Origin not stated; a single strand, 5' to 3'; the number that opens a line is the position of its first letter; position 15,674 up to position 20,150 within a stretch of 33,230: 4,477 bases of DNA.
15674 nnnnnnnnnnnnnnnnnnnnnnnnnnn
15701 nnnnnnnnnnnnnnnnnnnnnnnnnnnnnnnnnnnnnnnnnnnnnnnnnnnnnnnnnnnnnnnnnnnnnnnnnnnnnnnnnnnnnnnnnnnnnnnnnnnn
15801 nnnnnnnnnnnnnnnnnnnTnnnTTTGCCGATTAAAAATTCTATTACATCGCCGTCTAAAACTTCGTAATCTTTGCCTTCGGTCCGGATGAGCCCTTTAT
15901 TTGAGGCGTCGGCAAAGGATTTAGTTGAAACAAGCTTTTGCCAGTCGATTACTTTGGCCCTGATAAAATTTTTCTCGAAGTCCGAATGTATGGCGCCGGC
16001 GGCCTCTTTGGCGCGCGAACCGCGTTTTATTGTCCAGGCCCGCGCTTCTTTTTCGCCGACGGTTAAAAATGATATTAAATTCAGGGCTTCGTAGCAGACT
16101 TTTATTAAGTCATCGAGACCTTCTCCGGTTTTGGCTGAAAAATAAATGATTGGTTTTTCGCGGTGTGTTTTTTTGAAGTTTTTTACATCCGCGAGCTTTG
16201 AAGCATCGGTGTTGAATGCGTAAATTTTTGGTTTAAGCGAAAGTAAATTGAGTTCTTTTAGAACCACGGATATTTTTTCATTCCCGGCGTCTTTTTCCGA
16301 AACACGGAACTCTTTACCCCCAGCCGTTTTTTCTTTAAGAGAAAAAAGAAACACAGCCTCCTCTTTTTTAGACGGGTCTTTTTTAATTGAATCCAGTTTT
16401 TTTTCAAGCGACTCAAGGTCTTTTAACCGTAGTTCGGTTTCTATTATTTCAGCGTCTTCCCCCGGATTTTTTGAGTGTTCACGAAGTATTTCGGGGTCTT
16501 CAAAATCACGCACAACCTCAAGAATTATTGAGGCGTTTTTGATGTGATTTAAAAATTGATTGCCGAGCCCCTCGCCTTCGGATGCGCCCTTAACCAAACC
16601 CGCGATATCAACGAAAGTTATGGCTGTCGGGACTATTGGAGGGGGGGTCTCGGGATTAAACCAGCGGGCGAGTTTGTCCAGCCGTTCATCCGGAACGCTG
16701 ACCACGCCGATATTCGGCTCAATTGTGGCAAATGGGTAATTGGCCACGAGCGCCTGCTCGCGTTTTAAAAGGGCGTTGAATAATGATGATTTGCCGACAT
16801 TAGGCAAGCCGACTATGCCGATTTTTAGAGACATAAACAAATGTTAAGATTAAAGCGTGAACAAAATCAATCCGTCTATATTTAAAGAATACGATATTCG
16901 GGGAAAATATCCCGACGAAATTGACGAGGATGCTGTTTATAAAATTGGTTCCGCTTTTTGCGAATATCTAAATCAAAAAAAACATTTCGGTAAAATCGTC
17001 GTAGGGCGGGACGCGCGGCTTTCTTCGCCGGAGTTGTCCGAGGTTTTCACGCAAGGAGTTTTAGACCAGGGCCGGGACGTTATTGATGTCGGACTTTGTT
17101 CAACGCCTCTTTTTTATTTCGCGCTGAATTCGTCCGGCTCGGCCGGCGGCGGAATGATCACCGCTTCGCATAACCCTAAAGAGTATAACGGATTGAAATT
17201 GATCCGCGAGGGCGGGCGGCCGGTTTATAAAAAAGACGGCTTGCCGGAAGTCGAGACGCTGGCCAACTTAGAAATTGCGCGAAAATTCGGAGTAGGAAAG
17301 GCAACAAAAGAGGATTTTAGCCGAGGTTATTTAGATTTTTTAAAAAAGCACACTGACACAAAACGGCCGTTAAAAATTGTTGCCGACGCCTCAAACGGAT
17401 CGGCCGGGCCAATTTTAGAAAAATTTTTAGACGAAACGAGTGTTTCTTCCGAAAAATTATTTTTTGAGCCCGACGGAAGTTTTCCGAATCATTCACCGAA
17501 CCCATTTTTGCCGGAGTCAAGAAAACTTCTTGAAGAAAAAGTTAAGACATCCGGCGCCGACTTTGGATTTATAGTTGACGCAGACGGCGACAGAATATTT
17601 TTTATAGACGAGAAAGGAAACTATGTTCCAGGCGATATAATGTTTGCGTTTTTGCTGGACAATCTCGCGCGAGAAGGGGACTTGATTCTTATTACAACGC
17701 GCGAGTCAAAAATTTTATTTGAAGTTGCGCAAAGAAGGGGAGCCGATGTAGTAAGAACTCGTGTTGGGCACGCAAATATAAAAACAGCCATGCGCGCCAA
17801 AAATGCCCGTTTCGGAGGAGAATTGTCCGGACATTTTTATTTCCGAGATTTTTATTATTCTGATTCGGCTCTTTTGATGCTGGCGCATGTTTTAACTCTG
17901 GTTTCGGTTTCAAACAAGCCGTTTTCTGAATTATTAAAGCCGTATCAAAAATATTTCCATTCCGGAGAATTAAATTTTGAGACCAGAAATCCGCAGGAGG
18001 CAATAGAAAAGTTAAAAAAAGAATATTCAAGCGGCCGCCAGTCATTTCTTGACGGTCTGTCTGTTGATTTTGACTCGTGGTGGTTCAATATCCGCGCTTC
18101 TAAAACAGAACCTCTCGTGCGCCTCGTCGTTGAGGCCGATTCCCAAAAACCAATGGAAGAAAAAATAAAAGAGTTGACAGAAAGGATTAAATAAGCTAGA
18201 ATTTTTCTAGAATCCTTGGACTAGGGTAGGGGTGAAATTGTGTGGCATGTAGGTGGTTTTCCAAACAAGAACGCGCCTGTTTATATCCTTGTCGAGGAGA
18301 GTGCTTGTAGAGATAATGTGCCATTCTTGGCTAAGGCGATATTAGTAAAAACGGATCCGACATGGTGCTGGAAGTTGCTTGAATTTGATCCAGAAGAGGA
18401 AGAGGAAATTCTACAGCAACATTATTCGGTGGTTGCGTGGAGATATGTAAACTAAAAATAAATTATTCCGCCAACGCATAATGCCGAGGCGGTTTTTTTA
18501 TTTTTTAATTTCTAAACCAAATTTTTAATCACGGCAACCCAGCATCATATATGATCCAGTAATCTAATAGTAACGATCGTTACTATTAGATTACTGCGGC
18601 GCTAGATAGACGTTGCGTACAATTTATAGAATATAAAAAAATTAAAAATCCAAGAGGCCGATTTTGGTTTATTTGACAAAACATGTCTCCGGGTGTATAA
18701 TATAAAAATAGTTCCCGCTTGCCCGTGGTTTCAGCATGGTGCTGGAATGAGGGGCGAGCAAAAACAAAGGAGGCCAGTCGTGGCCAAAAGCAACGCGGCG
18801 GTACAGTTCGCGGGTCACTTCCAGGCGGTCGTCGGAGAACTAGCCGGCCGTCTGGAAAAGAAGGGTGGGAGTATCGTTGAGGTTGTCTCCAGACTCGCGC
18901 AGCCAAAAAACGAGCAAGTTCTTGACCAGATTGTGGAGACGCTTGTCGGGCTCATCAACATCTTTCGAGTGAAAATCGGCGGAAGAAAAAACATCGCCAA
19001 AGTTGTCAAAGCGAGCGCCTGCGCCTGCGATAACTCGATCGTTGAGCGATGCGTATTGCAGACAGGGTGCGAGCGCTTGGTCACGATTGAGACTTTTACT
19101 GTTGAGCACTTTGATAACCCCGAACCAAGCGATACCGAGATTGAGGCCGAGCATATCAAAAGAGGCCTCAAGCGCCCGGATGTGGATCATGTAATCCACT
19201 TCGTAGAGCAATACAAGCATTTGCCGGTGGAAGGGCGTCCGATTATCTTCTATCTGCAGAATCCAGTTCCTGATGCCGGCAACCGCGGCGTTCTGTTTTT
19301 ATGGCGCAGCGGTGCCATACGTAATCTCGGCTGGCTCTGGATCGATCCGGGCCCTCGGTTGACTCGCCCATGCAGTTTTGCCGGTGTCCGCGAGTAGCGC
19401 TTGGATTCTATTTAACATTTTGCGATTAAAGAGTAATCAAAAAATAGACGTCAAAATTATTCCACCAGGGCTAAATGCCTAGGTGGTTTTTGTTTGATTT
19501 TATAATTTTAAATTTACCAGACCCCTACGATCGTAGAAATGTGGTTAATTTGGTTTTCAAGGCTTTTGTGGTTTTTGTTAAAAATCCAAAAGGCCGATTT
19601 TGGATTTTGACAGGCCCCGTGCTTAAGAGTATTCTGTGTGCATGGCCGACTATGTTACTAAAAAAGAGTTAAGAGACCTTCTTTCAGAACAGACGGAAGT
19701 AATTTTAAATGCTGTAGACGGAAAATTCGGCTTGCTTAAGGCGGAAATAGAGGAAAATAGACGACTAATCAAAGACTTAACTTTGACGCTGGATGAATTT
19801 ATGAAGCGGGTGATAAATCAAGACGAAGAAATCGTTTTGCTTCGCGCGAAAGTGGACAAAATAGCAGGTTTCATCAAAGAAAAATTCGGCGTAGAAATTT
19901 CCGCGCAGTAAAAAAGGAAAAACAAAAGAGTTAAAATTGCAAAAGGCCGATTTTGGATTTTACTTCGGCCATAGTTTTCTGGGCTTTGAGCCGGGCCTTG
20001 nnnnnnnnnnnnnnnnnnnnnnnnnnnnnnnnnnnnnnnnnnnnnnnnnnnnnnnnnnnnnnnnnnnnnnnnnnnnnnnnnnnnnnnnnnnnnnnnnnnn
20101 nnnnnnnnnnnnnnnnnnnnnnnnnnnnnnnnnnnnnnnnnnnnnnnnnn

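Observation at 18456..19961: Three direct copies of the trpS 3' end delimit two single-gene cassettes (integration or duplication scar with no recombinase in cis)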

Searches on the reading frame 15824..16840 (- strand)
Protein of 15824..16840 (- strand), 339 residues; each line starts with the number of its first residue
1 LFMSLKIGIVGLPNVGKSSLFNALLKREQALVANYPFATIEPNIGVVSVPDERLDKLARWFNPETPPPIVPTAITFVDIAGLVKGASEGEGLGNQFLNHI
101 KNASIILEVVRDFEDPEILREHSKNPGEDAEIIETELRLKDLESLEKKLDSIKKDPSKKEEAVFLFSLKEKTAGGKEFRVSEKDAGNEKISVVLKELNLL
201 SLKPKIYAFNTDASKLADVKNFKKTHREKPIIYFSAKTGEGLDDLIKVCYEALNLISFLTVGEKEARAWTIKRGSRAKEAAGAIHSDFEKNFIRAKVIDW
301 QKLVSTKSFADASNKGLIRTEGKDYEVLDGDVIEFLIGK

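Call 48: search_protein_families(library=pfam, proteins=[window:15824-16840:-], max_evalue=0.001)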
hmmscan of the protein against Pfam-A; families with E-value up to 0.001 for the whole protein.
window:15824-16840:- (339 aa): 5 families
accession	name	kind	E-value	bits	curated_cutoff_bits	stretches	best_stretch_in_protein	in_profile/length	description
PF06071.19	YchF-GTPase_C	-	7.8e-33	112.9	27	1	255-336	1-82/84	Protein of unknown function (DUF933)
PF01926.29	MMR_HSR1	-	6.3e-23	81.5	21.9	1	6-120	1-86/113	50S ribosome-binding GTPase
PF02421.24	FeoB_N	-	3.7e-08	33.5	27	1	6-51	2-46/156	Ferrous iron transport protein B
PF02824.27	TGS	-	3.7e-05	24.1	22.2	1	270-336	12-59/60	TGS domain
PF00350.29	Dynamin_N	-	0.00069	20.1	27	0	7-28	1-22/168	Dynamin family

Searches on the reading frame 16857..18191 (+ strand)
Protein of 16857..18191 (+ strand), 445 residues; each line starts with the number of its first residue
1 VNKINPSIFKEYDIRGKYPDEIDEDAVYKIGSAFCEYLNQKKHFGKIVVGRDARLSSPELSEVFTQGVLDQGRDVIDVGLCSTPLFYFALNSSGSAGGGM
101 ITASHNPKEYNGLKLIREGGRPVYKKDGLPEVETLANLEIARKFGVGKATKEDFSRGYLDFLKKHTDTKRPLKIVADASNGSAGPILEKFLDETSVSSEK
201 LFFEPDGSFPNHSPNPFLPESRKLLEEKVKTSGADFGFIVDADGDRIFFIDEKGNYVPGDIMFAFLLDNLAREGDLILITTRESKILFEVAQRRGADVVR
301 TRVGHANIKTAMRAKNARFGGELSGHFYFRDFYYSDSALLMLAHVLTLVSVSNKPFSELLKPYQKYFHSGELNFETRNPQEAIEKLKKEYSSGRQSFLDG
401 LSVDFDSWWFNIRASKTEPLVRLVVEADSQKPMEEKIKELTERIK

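Call 9: search_protein_families(library=pfam, proteins=[window:16857-18191:+], max_evalue=1)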
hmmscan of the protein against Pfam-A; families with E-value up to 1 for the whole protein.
window:16857-18191:+ (445 aa): 4 families
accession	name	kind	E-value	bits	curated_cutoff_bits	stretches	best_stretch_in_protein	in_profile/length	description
PF02878.22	PGM_PMM_I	-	1.7e-36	125.4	22.5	1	8-126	3-122/138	Phosphoglucomutase/phosphomannomutase, alpha/beta/alpha domain I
PF02880.22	PGM_PMM_III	-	7.3e-22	78.1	20.7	1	259-366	2-115/115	Phosphoglucomutase/phosphomannomutase, alpha/beta/alpha domain III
PF02879.22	PGM_PMM_II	-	1e-21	77.8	29.3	1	158-254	3-103/103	Phosphoglucomutase/phosphomannomutase, alpha/beta/alpha domain II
PF00408.26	PGM_PMM_IV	-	2.1e-07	31.3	23.1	1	371-435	1-60/68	Phosphoglucomutase/phosphomannomutase, C-terminal domain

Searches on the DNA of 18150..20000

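Call 76: search_rna_families(source=window, start=18150, end=20000, threshold=evalue, max_evalue=1)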
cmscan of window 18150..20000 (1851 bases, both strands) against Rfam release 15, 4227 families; matches with E-value up to 1: 3.
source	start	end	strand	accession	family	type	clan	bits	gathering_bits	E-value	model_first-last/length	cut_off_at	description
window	18198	18319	+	RF03605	MIR4221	Gene; miRNA;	-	24.4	100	0.055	1-132/132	no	MIR4221 microRNA precursor family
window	19403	19492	+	RF02630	Hrs12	Gene; sRNA;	-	23.1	70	0.75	1-87/87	no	Hfq-regulated sRNA 12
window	18555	18596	-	RF04130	MIR7996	Gene; miRNA;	-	21.1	119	0.79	1-190/190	no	MIR7996 microRNA precursor family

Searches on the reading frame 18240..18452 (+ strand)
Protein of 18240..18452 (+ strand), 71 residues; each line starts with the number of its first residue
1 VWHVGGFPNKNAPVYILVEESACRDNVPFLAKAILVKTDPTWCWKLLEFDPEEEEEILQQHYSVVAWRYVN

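Call 9: search_protein_families(library=pfam, proteins=[window:18240-18452:+], max_evalue=1)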
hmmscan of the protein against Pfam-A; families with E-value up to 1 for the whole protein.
window:18240-18452:+ (71 aa): 0 families

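Call 10: search_protein_families(library=phrogs, proteins=[window:18240-18452:+], max_evalue=1)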
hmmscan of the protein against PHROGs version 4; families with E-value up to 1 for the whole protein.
window:18240-18452:+ (71 aa): 0 families

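Call 11: search_protein_families(library=padloc, proteins=[window:18240-18452:+], max_evalue=1)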
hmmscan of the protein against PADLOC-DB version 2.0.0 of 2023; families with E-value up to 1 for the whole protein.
window:18240-18452:+ (71 aa): 0 families

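Call 87: search_protein_representatives(protein=window:18240-18452:+)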
Query: 71 residues. Proteins with E-value up to 0.001 (for the whole library): 25; up to 1e-10: 2; up to 1e-30: 1. The best 25 are listed.
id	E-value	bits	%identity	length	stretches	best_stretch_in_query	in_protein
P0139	2.4e-44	164.5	100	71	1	1-71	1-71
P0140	4.1e-11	58.8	52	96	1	7-69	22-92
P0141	6.6e-10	55.0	55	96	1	7-70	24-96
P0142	8.4e-10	54.7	50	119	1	1-70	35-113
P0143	2.3e-09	53.3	52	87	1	7-69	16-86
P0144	2.2e-08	50.1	52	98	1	5-69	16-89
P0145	5.7e-08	48.8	56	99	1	8-70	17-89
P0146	6.3e-08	48.7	49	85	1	6-69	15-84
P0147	1.3e-07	47.7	53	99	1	7-70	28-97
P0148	2.0e-07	47.1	48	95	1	7-69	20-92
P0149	2.5e-07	46.8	44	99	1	7-70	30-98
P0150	8.7e-07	45.1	44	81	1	7-70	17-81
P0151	1.1e-06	44.8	43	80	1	7-70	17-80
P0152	2.6e-06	43.6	48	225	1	11-69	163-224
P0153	2.5e-05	40.4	38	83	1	7-70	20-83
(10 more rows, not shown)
